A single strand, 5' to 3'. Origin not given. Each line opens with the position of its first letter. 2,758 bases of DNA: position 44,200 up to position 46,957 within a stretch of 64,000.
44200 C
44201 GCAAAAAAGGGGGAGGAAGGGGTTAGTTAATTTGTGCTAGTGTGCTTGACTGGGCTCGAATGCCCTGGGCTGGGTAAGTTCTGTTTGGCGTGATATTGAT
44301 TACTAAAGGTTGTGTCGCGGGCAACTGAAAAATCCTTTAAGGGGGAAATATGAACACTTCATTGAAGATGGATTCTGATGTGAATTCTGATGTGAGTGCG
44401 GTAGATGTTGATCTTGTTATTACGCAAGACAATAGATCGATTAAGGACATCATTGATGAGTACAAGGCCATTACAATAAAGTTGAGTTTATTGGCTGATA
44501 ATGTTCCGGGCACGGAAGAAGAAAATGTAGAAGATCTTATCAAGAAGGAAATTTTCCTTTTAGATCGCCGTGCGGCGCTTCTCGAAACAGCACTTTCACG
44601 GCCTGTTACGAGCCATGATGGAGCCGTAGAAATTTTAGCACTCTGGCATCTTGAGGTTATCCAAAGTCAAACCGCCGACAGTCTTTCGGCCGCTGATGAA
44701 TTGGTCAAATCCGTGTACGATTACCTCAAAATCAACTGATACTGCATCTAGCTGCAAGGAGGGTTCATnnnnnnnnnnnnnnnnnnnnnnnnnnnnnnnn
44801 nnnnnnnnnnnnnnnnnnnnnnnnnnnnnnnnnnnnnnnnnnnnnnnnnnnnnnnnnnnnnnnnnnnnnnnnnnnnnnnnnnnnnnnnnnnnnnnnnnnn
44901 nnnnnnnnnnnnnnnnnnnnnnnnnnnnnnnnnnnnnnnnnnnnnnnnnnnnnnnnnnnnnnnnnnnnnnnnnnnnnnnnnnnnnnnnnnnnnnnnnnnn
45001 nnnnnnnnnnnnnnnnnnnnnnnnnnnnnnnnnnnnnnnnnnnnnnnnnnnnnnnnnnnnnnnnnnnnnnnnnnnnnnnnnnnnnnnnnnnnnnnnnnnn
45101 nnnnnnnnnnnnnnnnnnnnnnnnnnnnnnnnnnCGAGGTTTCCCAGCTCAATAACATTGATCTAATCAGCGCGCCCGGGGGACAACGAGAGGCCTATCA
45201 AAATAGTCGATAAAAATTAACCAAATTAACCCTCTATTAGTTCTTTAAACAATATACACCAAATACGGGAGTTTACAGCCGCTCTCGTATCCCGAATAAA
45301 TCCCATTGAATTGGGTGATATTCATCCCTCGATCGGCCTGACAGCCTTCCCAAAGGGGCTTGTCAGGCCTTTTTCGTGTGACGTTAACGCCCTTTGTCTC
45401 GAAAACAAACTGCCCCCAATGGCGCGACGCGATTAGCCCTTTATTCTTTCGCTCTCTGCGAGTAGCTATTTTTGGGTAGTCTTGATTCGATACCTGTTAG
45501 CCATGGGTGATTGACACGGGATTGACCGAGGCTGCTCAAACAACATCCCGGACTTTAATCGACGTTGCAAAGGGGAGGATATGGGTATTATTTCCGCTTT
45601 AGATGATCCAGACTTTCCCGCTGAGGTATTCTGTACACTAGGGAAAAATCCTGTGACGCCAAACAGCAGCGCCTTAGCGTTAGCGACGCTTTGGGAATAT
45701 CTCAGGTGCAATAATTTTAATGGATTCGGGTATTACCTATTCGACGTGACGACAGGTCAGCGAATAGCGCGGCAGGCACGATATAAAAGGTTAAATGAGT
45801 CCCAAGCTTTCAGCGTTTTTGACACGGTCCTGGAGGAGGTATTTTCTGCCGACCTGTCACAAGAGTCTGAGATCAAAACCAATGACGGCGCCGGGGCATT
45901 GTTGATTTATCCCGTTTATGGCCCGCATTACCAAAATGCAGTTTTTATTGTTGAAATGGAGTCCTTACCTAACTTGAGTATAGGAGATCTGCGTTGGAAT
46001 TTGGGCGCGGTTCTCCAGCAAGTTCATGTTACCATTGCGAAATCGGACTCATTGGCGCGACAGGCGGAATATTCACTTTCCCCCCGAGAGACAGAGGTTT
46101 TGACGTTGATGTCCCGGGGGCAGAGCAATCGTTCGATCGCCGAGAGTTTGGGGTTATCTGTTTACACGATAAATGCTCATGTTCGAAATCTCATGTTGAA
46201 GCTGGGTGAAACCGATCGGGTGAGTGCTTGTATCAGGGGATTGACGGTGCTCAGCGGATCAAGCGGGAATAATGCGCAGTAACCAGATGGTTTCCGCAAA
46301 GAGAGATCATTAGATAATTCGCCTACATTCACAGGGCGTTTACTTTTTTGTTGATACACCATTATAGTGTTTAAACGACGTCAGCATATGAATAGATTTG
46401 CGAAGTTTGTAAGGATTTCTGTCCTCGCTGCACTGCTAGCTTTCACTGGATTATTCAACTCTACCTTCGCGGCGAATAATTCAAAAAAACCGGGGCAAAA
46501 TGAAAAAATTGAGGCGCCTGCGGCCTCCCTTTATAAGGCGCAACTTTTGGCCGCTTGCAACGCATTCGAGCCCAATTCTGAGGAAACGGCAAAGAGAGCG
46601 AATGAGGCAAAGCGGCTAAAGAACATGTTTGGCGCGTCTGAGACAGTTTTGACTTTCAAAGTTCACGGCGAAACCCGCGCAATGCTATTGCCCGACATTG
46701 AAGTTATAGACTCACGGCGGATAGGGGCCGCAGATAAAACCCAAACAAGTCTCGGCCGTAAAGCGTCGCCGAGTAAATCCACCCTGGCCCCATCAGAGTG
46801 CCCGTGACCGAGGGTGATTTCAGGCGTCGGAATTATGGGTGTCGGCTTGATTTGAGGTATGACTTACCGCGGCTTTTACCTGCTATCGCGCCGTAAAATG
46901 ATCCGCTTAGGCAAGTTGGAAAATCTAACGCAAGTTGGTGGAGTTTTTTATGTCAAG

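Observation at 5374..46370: Recurrent 15-bp palindrome linking motor genes and surface-protein genes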

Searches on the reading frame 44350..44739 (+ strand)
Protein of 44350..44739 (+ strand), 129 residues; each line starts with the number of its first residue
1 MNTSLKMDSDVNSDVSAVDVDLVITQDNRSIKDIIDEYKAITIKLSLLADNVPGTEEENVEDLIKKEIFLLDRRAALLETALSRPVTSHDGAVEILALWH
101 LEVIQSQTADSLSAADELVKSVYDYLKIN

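Call 58: search_protein_families(library=pfam, proteins=[window:44350-44739:+], max_evalue=0.01)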
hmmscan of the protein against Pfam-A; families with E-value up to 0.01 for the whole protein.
window:44350-44739:+ (129 aa): 0 families

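Call 73: find_homologous_proteins(query=window:44350-44739:+, max_evalue=0.001)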
Query window:44350-44739:+ (129 aa): 3 proteins with E <= 0.001 among 24 candidates.
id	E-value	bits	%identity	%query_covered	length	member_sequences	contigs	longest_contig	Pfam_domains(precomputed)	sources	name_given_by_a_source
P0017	8.3e-72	256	100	100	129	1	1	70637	-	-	-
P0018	9.7e-35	137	65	98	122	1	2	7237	-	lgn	-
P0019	1.1e-28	118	56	98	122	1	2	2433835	-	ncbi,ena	-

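Call 74: find_encoding_contigs(protein=P0019, flank=10000, max_places=2)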
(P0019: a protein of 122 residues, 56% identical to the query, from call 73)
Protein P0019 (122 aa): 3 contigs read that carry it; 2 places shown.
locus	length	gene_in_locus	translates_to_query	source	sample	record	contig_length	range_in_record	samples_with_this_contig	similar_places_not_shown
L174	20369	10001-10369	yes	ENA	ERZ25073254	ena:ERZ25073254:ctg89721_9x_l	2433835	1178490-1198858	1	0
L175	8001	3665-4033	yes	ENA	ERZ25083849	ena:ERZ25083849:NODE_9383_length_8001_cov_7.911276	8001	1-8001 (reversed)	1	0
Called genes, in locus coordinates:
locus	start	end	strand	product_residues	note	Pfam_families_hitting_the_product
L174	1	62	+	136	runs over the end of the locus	PF07309:FlaF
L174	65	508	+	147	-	PF07378:FlbT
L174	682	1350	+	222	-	PF06748:DUF1217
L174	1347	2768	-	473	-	PF00006:ATP-synt_ab, PF18269:T3SS_ATPase_C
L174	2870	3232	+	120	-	PF00460:Flg_bb_rod (weak)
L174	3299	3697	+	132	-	PF00460:Flg_bb_rod, PF06429:Flg_bbr_C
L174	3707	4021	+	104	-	PF02049:FliE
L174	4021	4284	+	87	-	PF01313:Bac_export_3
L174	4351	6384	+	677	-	PF00771:FHIPEP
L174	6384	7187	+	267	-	PF01311:Bac_export_1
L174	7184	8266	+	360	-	PF01312:Bac_export_2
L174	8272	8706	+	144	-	-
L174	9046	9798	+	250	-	PF03472:Autoind_bind (weak), PF00196:GerE, PF13384:HTH_23 (faint)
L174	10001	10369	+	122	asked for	-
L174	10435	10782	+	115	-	PF12844:HTH_19 (faint), PF13560:HTH_31 (weak), PF01381:HTH_3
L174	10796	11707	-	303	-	PF00072:Response_reg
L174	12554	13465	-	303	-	PF00480:ROK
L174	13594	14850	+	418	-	PF00083:Sugar_tr (weak), PF07690:MFS_1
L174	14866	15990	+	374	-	-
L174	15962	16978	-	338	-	PF00356:LacI, PF00532:Peripla_BP_1, PF13407:Peripla_BP_4, PF13377:Peripla_BP_3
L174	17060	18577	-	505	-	PF04820:Trp_halogenase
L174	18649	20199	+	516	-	PF01266:DAO, PF04820:Trp_halogenase, PF07992:Pyr_redox_2 (faint)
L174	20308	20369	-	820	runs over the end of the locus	PF07715:Plug, PF00593:TonB_dep_Rec_b-barrel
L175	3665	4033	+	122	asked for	-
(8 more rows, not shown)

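Call 81: predict_structure(alignment_id=A4)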
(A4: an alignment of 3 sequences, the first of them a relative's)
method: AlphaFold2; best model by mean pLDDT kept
length: 129 residues; sequences in the alignment: 3
mean_pLDDT: 68.0   pTM: 0.60
mean pLDDT of the five models: 68.0, 67.1, 45.1, 42.6, 41.9
residues with pLDDT >= 90: 0; 70-90: 80; 50-70: 27; < 50: 22
segments of 3 or more residues with pLDDT < 50: 1-22
pLDDT, mean of each block of 10 residues (from residue 1): 33 35 58 84 78 61 81 81 79 81 65 73 77
secondary structure, 60 per line:
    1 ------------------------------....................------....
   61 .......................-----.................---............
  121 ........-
elements in order: H31-50 H57-83 H89-105 H109-128

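Call 83: fold_search(model_id=the predicted structure, library=pdb)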
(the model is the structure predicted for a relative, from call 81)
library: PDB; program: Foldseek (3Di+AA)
matches with E <= 10: 211; with E <= 0.001: 0
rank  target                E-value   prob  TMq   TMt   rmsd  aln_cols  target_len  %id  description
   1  9clb_D                4.2e-01  0.44  0.31  0.34  14.2       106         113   17  Crystal structure of Bak bound to the inhibitory aBAK (released 2025-07-16)
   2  9clb_B                6.6e-01  0.35  0.31  0.34  14.2       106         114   16  Crystal structure of Bak bound to the inhibitory aBAK (released 2025-07-16)
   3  5wp3_B                9.7e-01  0.35  0.26  0.32  12.9        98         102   17  Crystal Structure of EED in complex with EB22 (released 2017-09-13)
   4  9grx_6                1.3e+00  0.28  0.32  0.33  11.0       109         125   14  NDH-PSI-LHCI supercomplex from S. oleracea (released 2025-02-12)
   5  8d9w_A                1.7e+00  0.33  0.36  0.19  13.7       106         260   14  beta-Arf1 homodimeric interface within AP-1, Arf1, Nef, MHC-I lattice on narrow tubes (released 2023-07-05)
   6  5ogs                  1.7e+00  0.16  0.29  0.11  13.3       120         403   14  Crystal structure of human AND-1 SepB domain (released 2017-11-29)
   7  2eho_F                1.8e+00  0.15  0.27  0.25  11.8       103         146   14  Crystal structure of human GINS complex (released 2007-06-19)
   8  3lg7_C                1.8e+00  0.14  0.26  0.27  14.1       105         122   16  Crystal structure of HIV epitope-scaffold 4E10_S0_1EZ3A_002_C (released 2010-09-22)
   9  8ivz_A                1.8e+00  0.12  0.29  0.24  18.5       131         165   14  Crystal structure of talin R7 in complex with KANK1 KN motif (released 2023-11-08)
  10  1jre_C                1.9e+00  0.14  0.30  0.25  16.6       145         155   15  DNA PROTECTION AND BINDING BY E. COLI DPS PROTEIN (released 2003-06-17)
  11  5j5k                  2.1e+00  0.47  0.46  0.41   7.4       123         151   15  CRYSTAL STRUCTURE OF AFMP4P IN COMPLEX WITH PALMITIC ACID (released 2017-04-05)
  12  1ukl_A                2.1e+00  0.30  0.34  0.07   6.7       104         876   12  Crystal structure of Importin-beta and SREBP-2 complex (released 2003-12-09)
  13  8pv6_CS               2.3e+00  0.07  0.22  0.12  18.9       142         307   18  Chaetomium thermophilum pre-60S State 3 - post-5S rotation with Rix1 complex with Foot - composite structure (released 2023-11-15)
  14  1jre_E                2.4e+00  0.15  0.32  0.27  16.5       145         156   16  DNA PROTECTION AND BINDING BY E. COLI DPS PROTEIN (released 2003-06-17)
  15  8w6e_A                2.4e+00  0.09  0.25  0.21  11.5       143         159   16  De novo design of HBC599 binder (released 2024-11-27)
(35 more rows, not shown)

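Call 89: search_protein_representatives(alignment_id=A4)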
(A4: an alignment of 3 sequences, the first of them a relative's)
Query: 3 sequences, 122 profile positions. Proteins with E-value up to 0.001 (for the whole library): 59; up to 1e-10: 16; up to 1e-30: 2. The best 59 are listed.
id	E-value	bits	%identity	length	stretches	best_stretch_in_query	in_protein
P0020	1.4e-42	160.9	-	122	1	1-120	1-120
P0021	3.0e-41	156.6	-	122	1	1-121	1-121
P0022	9.7e-25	103.3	-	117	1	14-120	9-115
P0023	6.0e-24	100.7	-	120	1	15-121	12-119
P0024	2.5e-22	95.5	-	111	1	16-120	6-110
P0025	2.0e-18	82.9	-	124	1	22-120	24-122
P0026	3.8e-15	72.3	-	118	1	20-120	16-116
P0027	8.1e-15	71.2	-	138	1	11-121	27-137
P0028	2.7e-13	66.3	-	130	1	3-120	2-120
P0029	8.0e-13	64.8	-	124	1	9-121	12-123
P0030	3.9e-12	62.6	-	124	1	22-121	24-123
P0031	4.6e-12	62.3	-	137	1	24-121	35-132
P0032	6.5e-12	61.9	-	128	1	22-121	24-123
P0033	1.8e-11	60.4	-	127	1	3-120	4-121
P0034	4.2e-11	59.2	-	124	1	25-120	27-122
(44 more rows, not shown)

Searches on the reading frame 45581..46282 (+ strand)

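Call 9: search_protein_families(library=pfam, proteins=[window:45581-46282:+])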
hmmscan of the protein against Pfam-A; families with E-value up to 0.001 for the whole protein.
window:45581-46282:+ (233 aa): 2 families
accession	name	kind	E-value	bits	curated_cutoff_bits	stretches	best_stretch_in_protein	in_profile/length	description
PF00196.25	GerE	-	5.1e-16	58.5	23.5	1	165-216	2-53/57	Bacterial regulatory proteins, luxR family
PF13412.12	HTH_24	-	0.00041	20.3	21.9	0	180-205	17-42/48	Winged helix-turn-helix DNA-binding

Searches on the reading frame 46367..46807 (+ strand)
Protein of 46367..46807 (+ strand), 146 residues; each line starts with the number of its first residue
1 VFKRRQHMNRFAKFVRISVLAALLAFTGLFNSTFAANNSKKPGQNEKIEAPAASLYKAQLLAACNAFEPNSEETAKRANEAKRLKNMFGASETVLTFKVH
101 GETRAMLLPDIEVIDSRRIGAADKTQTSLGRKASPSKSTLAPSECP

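Call 9: search_protein_families(library=pfam, proteins=[window:46367-46807:+])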
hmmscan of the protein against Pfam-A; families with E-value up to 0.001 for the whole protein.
window:46367-46807:+ (146 aa): 0 families

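Call 58: search_protein_families(library=pfam, proteins=[window:46388-46807:+], max_evalue=0.01)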
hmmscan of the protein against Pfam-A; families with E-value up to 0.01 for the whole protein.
window:46388-46807:+ (139 aa): 0 families

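Call 60: find_homologous_proteins(query=window:46388-46807:+, max_evalue=0.00001)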
Query window:46388-46807:+ (139 aa): 1 proteins with E <= 0.00001 among 50 candidates.
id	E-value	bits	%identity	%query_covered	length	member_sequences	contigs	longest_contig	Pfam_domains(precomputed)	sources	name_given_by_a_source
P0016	8.8e-82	289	100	100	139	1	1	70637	-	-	-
